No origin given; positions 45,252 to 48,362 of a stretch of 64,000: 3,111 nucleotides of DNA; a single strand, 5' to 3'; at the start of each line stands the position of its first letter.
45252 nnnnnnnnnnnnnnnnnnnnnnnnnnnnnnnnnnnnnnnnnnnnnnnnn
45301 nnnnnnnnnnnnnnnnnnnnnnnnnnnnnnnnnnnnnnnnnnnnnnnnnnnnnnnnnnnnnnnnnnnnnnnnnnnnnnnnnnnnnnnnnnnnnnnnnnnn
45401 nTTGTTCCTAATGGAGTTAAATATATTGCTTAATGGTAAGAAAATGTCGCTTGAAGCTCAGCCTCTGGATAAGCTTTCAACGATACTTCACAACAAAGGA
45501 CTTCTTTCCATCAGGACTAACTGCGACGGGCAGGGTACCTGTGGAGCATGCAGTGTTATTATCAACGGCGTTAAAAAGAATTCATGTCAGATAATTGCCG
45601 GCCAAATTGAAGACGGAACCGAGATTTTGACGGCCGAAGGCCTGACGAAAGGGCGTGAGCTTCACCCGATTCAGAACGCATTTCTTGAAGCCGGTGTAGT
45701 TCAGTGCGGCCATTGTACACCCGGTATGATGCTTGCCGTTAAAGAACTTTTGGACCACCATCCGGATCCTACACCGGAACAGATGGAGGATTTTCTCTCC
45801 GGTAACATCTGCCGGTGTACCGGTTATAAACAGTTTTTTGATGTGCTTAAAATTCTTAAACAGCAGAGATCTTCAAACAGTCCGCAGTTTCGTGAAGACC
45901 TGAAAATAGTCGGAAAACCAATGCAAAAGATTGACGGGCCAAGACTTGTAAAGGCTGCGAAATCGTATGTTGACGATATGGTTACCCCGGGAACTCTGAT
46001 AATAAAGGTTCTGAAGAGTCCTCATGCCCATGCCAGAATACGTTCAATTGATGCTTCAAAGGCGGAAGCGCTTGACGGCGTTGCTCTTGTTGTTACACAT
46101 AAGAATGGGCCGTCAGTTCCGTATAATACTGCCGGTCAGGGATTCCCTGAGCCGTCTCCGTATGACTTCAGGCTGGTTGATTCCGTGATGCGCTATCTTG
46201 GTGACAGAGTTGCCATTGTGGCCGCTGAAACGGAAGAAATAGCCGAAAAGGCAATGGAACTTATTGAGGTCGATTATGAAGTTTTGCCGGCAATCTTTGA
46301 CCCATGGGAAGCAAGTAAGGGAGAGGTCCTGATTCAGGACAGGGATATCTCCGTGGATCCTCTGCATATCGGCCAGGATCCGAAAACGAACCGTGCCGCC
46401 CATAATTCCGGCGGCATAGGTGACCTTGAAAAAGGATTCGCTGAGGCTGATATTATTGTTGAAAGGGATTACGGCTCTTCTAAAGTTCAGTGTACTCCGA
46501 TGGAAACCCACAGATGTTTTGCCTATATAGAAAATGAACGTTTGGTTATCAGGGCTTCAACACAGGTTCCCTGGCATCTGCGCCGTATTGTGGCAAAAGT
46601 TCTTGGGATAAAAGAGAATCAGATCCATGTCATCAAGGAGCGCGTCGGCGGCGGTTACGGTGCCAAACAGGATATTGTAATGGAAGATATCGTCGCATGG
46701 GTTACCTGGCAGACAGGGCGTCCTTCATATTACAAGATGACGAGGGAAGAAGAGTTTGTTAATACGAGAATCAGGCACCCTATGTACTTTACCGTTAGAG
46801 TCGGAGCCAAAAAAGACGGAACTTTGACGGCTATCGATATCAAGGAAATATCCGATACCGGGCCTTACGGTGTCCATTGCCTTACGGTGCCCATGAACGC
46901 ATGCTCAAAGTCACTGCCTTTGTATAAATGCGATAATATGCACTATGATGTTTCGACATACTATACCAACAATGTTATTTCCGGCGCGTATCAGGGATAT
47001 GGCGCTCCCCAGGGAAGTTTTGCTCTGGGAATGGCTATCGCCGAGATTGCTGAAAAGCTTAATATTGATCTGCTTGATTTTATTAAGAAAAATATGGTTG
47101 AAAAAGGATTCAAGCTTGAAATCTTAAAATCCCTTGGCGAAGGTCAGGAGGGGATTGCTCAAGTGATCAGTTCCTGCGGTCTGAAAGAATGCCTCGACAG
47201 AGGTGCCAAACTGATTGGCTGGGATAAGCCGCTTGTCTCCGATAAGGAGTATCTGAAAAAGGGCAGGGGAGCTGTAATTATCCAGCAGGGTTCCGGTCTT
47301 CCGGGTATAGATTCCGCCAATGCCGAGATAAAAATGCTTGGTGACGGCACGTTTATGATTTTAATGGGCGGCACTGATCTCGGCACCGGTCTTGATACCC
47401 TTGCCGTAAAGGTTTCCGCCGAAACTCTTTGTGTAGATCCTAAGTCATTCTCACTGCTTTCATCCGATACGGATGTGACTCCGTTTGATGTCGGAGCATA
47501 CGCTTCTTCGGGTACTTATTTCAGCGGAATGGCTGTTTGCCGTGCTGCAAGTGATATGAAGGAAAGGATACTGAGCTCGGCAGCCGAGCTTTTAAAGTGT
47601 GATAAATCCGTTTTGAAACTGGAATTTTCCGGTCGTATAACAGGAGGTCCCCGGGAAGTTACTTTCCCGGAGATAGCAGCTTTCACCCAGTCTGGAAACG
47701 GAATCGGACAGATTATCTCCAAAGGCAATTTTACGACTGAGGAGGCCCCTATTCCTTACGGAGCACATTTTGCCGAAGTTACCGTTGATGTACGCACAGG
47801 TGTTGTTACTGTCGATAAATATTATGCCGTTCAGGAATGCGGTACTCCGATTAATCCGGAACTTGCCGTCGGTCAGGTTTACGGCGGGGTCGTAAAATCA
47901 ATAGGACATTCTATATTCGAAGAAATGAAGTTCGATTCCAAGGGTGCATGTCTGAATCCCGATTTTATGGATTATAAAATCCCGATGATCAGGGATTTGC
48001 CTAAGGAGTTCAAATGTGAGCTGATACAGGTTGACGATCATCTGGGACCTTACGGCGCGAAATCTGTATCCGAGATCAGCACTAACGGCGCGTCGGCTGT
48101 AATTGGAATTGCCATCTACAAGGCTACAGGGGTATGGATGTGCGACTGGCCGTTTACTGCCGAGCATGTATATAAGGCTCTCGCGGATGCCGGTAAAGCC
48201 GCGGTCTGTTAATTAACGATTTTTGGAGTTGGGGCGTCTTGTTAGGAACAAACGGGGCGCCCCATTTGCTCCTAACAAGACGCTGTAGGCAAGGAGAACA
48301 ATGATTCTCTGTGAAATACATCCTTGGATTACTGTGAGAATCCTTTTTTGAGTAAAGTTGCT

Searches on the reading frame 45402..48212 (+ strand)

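Call 33: search_protein_families(library=pfam, proteins=[window:45402-48212:+])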
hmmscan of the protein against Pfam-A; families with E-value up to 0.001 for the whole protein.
window:45402-48212:+ (936 aa): 6 families
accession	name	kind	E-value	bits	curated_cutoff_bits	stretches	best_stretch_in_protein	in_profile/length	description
PF02738.23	MoCoBD_1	-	9.6e-74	248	27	1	336-565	12-244/244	Molybdopterin cofactor-binding domain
PF20256.3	MoCoBD_2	-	6.4e-66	223.2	27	1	615-867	16-283/283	Molybdopterin cofactor-binding domain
PF01315.27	Ald_Xan_dh_C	-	1.1e-27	97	31.3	1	187-296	4-110/110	Aldehyde oxidase and xanthine dehydrogenase, a/b hammerhead domain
PF01799.25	Fer2_2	-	1.4e-26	92.8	30.3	1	77-148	1-73/75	[2Fe-2S] binding domain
PF13085.11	Fer2_3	-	1.5e-05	25.4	27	1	20-76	30-84/107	2Fe-2S iron-sulfur cluster binding domain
PF00111.32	Fer2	-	8e-05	22.9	21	1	10-56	3-49/77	2Fe-2S iron-sulfur cluster binding domain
